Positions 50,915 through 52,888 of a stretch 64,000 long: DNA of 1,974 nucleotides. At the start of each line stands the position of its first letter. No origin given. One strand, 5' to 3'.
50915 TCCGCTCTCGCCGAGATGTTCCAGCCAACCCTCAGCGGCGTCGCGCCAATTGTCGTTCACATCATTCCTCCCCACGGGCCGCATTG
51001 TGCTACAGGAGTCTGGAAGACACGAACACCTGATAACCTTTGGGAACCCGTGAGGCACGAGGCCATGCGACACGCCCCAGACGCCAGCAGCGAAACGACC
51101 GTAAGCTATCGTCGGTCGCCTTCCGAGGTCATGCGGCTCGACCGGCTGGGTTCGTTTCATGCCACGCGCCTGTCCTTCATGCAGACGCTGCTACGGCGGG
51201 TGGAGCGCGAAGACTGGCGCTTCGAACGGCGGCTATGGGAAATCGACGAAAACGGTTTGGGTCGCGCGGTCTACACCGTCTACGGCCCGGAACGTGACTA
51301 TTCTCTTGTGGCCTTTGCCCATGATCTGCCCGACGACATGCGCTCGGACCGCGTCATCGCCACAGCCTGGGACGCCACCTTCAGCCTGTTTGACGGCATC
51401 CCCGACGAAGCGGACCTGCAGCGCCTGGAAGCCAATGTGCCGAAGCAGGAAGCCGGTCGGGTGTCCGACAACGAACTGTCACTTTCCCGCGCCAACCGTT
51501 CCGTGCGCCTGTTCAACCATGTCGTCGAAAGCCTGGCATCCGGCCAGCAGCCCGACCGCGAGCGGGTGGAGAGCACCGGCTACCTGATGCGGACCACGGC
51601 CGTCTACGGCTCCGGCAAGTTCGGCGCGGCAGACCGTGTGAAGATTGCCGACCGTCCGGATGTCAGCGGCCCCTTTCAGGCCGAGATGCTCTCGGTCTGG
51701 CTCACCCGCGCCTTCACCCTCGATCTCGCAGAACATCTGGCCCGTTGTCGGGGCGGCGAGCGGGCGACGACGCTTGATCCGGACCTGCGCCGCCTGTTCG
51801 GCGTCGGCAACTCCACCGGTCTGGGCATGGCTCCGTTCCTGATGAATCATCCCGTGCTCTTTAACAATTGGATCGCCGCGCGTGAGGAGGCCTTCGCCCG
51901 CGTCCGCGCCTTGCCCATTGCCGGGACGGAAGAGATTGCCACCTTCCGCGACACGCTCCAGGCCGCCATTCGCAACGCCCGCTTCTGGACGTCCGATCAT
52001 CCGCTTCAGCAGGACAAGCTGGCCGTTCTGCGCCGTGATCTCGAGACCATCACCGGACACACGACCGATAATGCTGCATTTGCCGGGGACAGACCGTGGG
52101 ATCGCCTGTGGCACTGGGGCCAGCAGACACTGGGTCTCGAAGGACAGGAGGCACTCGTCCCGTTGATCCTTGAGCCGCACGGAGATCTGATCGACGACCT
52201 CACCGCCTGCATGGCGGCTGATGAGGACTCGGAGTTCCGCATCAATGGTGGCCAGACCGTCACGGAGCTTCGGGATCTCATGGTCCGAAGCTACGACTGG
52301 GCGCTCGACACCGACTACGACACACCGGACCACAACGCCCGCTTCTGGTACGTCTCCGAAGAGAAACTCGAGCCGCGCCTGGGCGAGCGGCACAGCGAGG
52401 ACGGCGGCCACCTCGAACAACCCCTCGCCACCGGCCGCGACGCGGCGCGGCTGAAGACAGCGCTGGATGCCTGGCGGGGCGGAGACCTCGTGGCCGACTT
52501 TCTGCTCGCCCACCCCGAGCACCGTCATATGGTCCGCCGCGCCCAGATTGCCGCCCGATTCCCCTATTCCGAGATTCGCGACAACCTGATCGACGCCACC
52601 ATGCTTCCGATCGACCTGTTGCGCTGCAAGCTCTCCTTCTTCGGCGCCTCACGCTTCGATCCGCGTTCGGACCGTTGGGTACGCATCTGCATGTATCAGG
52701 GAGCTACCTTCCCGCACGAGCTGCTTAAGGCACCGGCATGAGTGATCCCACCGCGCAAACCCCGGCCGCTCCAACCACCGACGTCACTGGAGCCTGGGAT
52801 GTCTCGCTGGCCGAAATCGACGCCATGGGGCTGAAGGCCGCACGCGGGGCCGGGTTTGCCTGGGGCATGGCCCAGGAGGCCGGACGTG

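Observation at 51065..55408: Four-gene operon: unknown 558-aa protein, DUF3726-like protein, His-rich ureohydrolase and FAH-family enzyme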

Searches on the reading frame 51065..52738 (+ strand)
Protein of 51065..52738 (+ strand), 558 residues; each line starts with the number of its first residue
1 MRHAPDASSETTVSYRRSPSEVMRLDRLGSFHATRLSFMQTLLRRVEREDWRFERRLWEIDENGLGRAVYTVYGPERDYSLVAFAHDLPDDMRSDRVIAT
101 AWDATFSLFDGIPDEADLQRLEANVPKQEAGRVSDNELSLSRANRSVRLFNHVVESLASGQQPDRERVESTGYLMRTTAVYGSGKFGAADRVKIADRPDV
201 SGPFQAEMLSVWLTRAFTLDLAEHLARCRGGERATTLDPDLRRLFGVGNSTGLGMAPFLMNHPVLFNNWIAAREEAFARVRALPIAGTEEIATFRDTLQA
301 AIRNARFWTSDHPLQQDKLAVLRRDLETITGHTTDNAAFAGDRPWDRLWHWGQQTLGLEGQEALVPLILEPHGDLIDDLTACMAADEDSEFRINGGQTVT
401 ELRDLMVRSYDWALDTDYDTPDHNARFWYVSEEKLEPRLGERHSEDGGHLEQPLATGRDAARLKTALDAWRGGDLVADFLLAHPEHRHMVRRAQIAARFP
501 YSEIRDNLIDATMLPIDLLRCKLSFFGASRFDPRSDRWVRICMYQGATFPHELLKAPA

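Call 5: search_protein_families(library=pfam, proteins=[window:51065-52738:+], max_evalue=0.1)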
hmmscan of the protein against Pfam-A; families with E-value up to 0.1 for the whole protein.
window:51065-52738:+ (558 aa): 0 families

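Call 6: search_protein_families(library=ncbifam, proteins=[window:51065-52738:+], max_evalue=0.1)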
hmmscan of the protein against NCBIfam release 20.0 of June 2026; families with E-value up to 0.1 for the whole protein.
window:51065-52738:+ (558 aa): 0 families

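Call 9: find_homologous_proteins(query=window:51065-52738:+)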
Query window:51065-52738:+ (558 aa): 8000 proteins with E <= 0.001 among 8000 candidates; the best 120 are listed.
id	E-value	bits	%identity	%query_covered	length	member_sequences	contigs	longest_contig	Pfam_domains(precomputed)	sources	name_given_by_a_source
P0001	0.0e+0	1281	100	100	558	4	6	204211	-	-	-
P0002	2.0e-284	963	76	99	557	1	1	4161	-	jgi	-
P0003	1.3e-267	907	73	97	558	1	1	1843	-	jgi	jgi:hypothetical protein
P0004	1.0e-266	904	71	99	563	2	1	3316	-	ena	-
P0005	1.9e-264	897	72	97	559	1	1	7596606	-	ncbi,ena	-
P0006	4.6e-262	889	73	98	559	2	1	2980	-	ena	-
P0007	7.9e-261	885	72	98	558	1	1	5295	-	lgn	-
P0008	2.4e-260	883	73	96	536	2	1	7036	-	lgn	-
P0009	7.8e-260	881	71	97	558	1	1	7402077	-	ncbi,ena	-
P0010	8.9e-260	881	72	98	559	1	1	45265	-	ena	-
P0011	2.4e-259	880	74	97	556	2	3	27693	-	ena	-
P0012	8.4e-259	878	71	97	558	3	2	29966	-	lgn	-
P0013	2.0e-258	877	71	97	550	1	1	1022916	-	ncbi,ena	-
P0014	3.5e-258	876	72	97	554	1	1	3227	-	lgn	-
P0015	9.0e-257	871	72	99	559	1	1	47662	-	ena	-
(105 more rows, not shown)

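Call 17: find_related_loci(query=window:51065-52738:+, collection=genome_contigs, flank=8000)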
Query window:51065-52738:+ (558 aa) in genome_contigs; peptide patterns used: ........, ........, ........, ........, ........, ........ (x = any residue, [..] = any of these).
138 stretches matched a pattern; 124 encode a relative of the query (tblastn E <= 1e-3); the best 80 are kept; 80 distinct loci.
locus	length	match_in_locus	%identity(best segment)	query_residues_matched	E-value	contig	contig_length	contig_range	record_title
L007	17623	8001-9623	71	15-555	0e+0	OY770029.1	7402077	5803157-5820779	MAG: Rhodospirillales bacterium isolate c3d793b9-5a52-4c80-ad97-7d720a5a098c genome assembly, chromosome: 1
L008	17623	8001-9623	71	15-555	0e+0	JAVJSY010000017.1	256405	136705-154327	MAG: Kiloniellales bacterium isolate G1-WW12-28 k141_30020, whole genome shotgun sequence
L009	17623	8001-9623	72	15-555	0e+0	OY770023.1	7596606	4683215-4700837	MAG: Rhodospirillales bacterium isolate 4fb11b76-7169-4195-a16a-2cd32d4b6a60 genome assembly, chromosome: 1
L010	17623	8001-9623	71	17-557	0e+0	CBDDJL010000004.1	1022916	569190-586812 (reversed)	MAG: Rhodospirillales bacterium isolate 31c28a96-7474-444d-91f1-dcec9bbdbe2f genome assembly, contig: contig_4, whole ge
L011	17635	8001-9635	67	5-554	0e+0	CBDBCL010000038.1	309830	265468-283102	MAG: Rhodospirillales bacterium isolate 27ce55e1-56a7-41d0-ad35-9a4444b0f2a3 genome assembly, contig: contig_38, whole g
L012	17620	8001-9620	67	17-555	0e+0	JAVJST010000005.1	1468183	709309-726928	MAG: Rhodospirillales bacterium isolate G1-WW12-23 k141_85838, whole genome shotgun sequence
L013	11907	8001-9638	66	5-556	0e+0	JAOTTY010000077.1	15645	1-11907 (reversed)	MAG: Gammaproteobacteria bacterium isolate 13_July_SF_Bin35 13_July_SF_Bin35_scaffold_1363_c1, whole genome shotgun sequ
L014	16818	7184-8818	65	11-556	0e+0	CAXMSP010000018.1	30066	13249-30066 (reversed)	MAG: uncultured Gammaproteobacteria bacterium isolate 10C-St20-MC-01_bin.30.orig genome assembly, contig: k141_2014718,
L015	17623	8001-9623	66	12-556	0e+0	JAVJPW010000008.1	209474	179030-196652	MAG: Alphaproteobacteria bacterium isolate E1-EBD-17 k141_38092, whole genome shotgun sequence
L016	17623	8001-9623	66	12-556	0e+0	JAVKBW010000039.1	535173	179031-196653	MAG: Alphaproteobacteria bacterium isolate F4-SAH-03 k141_42522, whole genome shotgun sequence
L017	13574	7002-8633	66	12-556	0e+0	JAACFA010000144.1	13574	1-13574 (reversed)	MAG: Gammaproteobacteria bacterium isolate bin.4 scaffold_8639, whole genome shotgun sequence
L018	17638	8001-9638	65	12-558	0e+0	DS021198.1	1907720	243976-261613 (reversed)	Olavius algarvensis Gamma 3 endosymbiont Gutless_Worm_Scaffold1 genomic scaffold, whole genome shotgun sequence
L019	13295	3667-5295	66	14-558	0e+0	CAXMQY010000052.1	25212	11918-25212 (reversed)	MAG: uncultured Haliangium sp. isolate 07C-BC-St05_bin.3.orig genome assembly, contig: k141_288449, whole genome shotgun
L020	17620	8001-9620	65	15-555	0e+0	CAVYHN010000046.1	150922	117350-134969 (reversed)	MAG: uncultured Gammaproteobacteria bacterium isolate MFD03551.bin.2.49 genome assembly, contig: contig_64482, whole gen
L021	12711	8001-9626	64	14-556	0e+0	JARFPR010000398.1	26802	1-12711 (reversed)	MAG: Gammaproteobacteria bacterium isolate MAG_Ve_Sed_03 k141_1072492, whole genome shotgun sequence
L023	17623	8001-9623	65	15-556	0e+0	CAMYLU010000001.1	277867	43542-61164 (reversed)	MAG: uncultured Gammaproteobacteria bacterium isolate FCS_Gamma_010 genome assembly, contig: scaffold_0, whole genome sh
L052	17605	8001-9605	63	17-553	0e+0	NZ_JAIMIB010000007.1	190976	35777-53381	Roseovarius aestuarii strain KCTC 22174 R_aestuarii_Scaf7_length_190976_cov_156.728, whole genome shotgun sequence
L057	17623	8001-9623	61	17-558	0e+0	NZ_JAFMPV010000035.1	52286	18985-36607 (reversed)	Pseudomonas sp. NFX15 NFX15_35, whole genome shotgun sequence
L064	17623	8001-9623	60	17-558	0e+0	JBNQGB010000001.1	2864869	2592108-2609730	Gordonia sp. IEGM753 NODE_1_length_2864869_cov_107.105305, whole genome shotgun sequence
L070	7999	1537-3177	56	6-553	0e+0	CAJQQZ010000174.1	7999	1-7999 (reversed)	MAG: uncultured Alphaproteobacteria bacterium isolate 3_20180529_Bin_METABAT_109_1 genome assembly, contig: c_0000088899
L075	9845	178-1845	59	1-556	0e+0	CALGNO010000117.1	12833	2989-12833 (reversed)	MAG: uncultured Neomegalonema sp. isolate L3_Bin_Bin_114_sub_1 genome assembly, contig: c_000002058431, whole genome sho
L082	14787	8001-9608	57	17-553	0e+0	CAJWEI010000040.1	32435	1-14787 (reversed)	MAG TPA_asm: uncultured Alphaproteobacteria bacterium isolate ERR599052_bin.48_MetaBAT_v2.12.1_MAG genome assembly, cont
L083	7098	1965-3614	57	2-553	0e+0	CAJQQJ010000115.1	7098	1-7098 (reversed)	MAG: uncultured Alphaproteobacteria bacterium isolate 3_20180511_Bin_20180511_Bin_160_sub_1 genome assembly, contig: c_0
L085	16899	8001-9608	58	17-553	0e+0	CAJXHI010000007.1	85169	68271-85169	MAG TPA_asm: uncultured Alphaproteobacteria bacterium isolate ERR599050_bin.164_MetaBAT_v2.12.1_MAG genome assembly, con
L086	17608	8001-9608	56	17-553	0e+0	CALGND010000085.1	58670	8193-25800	MAG: uncultured Granulosicoccaceae bacterium isolate H3_Bin_Bin_11_1_1 genome assembly, contig: c_000003175257, whole ge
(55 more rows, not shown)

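Call 28: search_protein_representatives(protein=window:51065-52738:+)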
Query: 558 residues. Proteins with E-value up to 0.001 (for the whole library): 1480; up to 1e-10: 976; up to 1e-30: 441. The best 150 are listed.
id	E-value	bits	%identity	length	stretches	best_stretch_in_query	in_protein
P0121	7.3e-215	731.3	61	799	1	5-556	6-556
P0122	3.9e-197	672.7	58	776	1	13-553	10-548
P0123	1.3e-179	614.9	54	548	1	17-558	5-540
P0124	5.6e-178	609.5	52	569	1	17-553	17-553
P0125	1.3e-177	608.3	55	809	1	13-553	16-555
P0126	2.0e-174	597.8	55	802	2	16-553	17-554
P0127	1.4e-163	561.9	51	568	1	17-553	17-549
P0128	7.1e-159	546.4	51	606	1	11-554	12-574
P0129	6.6e-154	530.0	51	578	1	12-553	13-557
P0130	8.7e-154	529.6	60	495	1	17-437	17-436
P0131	4.1e-151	520.8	48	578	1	9-553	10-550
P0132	5.5e-150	517.1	49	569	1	16-552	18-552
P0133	9.7e-149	513.0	49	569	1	13-553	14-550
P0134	4.0e-148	510.9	43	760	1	17-555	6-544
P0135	2.0e-147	508.6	56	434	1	17-439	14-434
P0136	3.0e-144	498.2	50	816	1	16-556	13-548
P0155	6.0e-120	417.9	40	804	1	14-553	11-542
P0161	7.6e-114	397.8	39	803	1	17-548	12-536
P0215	2.1e-81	290.7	34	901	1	25-551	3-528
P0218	1.5e-79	284.6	36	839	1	4-551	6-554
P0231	5.8e-77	276.1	34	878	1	22-554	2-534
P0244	4.1e-72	260.0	34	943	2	17-283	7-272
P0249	3.0e-70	253.9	35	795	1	16-552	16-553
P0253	3.2e-69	250.5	32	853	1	17-554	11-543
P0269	5.9e-67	243.0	31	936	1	16-551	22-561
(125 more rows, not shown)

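Call 30: search_protein_families(library=pfam, proteins=[P0121, P0155, P0161, P0215, P0244, P0269, P0231, P0253, P0218, P0249], max_evalue=0.01)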
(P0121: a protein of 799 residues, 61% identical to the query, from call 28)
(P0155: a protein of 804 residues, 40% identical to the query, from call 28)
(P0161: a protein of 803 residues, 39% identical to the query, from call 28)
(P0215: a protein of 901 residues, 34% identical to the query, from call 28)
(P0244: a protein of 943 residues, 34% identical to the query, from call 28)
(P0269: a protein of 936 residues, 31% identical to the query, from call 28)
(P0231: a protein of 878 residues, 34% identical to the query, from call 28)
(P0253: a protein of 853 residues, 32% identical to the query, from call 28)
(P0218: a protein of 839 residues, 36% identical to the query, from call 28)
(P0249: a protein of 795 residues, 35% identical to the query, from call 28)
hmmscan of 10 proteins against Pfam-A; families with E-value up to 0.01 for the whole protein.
P0121 (799 aa): 1 family
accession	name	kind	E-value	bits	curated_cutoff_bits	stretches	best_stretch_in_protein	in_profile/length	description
PF12525.13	DUF3726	-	4.2e-19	68.6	22.1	1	584-644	3-63/73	Protein of unknown function (DUF3726)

P0155 (804 aa): 1 family
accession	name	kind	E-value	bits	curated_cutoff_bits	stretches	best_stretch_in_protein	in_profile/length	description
PF12525.13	DUF3726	-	2.7e-10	40.4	22.1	1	569-631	1-63/73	Protein of unknown function (DUF3726)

P0161 (803 aa): 1 family
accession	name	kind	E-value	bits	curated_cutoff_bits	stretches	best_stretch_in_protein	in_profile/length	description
PF12525.13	DUF3726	-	6.2e-08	32.9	22.1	1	564-616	2-51/73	Protein of unknown function (DUF3726)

P0215 (901 aa): 0 families

P0244 (943 aa): 0 families

P0269 (936 aa): 0 families

P0231 (878 aa): 0 families

P0253 (853 aa): 0 families

P0218 (839 aa): 0 families

P0249 (795 aa): 0 families

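Call 42: predict_structure(alignment_id=A2)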
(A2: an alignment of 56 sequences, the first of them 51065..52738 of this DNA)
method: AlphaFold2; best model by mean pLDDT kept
length: 558 residues; sequences in the alignment: 56
mean_pLDDT: 77.3   pTM: 0.79
mean pLDDT of the five models: 77.3, 75.6, 75.2, 73.3, 73.1
residues with pLDDT >= 90: 180; 70-90: 208; 50-70: 119; < 50: 51
segments of 3 or more residues with pLDDT < 50: 1-7, 130-134, 136-142, 179-189, 429-441, 450-452
pLDDT, mean of each block of 10 residues (from residue 1): 40 86 76 64 84 95 93 88 79 53 76 90 69 46 68 95 88 67 40 60 67 89 95 93 79 61 78 89 94 92 79 79 95 93 96 93 89 74 69 92 93 82 56 39 52 69 95 97 93 89 70 63 67 54 78 87
secondary structure, 60 per line:
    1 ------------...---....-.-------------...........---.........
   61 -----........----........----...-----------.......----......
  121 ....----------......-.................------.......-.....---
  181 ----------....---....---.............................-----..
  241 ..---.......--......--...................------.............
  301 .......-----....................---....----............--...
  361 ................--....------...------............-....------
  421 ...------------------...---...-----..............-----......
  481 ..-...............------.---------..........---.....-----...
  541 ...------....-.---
elements in order: H19-22 H38-48 E52-60 E66-73 E78-85 E104-110 H115-124 H135-140 H142-158 H165-171 E173-177 H191-194 H198-201 H205-233 H239-242 E246-252 H255-260 H263-281 H288-307 H313-332 H336-339 H344-355 H358-376 H379-382 H399-409 H411-414 H456-469 H476-482 H484-498 H515-524 E528-532 E538-543 H550-553

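Call 46: fold_search(model_id=the predicted structure, library=pdb)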
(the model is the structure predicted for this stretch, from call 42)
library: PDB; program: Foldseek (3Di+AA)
matches with E <= 10: 186; with E <= 0.001: 0
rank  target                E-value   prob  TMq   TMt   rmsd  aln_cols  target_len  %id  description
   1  9uxh_F                4.8e-01  0.03  0.08  0.07  33.7       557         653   10  type II Lamassu, LmuACB with DNA (released 2026-03-25)
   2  6hx1                  6.9e-01  0.06  0.11  0.14  20.1       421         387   11  IRE1 ALPHA IN COMPLEX WITH imidazo[1,2-b]pyridazin-8-amine compound 2 (released 2019-02-27)
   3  3uit_B                9.8e-01  0.06  0.10  0.16  17.8       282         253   12  Overall structure of Patj/Pals1/Mals complex (released 2012-02-22)
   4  9g71_A                1.2e+00  0.03  0.08  0.11  30.3       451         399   12  Cryo-EM structure of TTYH2 in complex with lipids in GDN (released 2025-05-21)
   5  5a60                  1.2e+00  0.02  0.07  0.09  26.0       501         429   10  Crystal structure of full-length E. coli ygiF in complex with tripolyphosphate and two magnesium ions (released 2015-08-05)
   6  9hqu_A                1.6e+00  0.02  0.08  0.07  32.1       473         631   12  Salmonella enterica Lamassu LmuACB in nuclease sequestration state (released 2025-10-01)
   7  7c18_D                1.9e+00  0.02  0.08  0.10  23.3       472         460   11  Crystal structure of FumaraseC from Mannheimia succiniciproducens in complex with Fumarate (released 2021-05-05)
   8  7p5j_A                2.0e+00  0.03  0.08  0.11  31.8       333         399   12  Cryo-EM structure of human TTYH1 in GDN (released 2021-08-11)
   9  4zsx_A                2.0e+00  0.03  0.09  0.13  20.6       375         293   10  Structure of a fusion protein with a helix linker, 2ARH-3-3KAW-2.0 (released 2015-08-19)
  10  9qxu_A                2.1e+00  0.01  0.07  0.06  54.6       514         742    9  JetABC DNA loaded state monomer (open) (released 2025-10-01)
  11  7rr8_C                2.1e+00  0.01  0.05  0.04  32.4       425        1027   10  Multidrug efflux pump subunit AcrB (released 2022-08-17)
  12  4zsv_A                2.2e+00  0.06  0.14  0.21  18.3       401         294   12  Structure of a fusion protein with a helix linker, 2ARH-3-3KAW-1.0 (released 2015-08-19)
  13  7miw_C                2.3e+00  0.03  0.11  0.13  23.2       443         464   12  Crystal Structure of Fumarate hydratase class II from Elizabethkingia anophelis NUHP1 (released 2021-04-28)
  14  2oez_A                2.5e+00  0.12  0.09  0.19  15.1       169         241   11  Protein of Unknown Function (DUF1342) from Vibrio parahaemolyticus (released 2007-01-30)
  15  6gbs_A                2.5e+00  0.08  0.07  0.11  12.1        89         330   18  Crystal Structure of the C. themophilum Scavenger Decapping Enzyme DcpS apo form (released 2019-04-24)
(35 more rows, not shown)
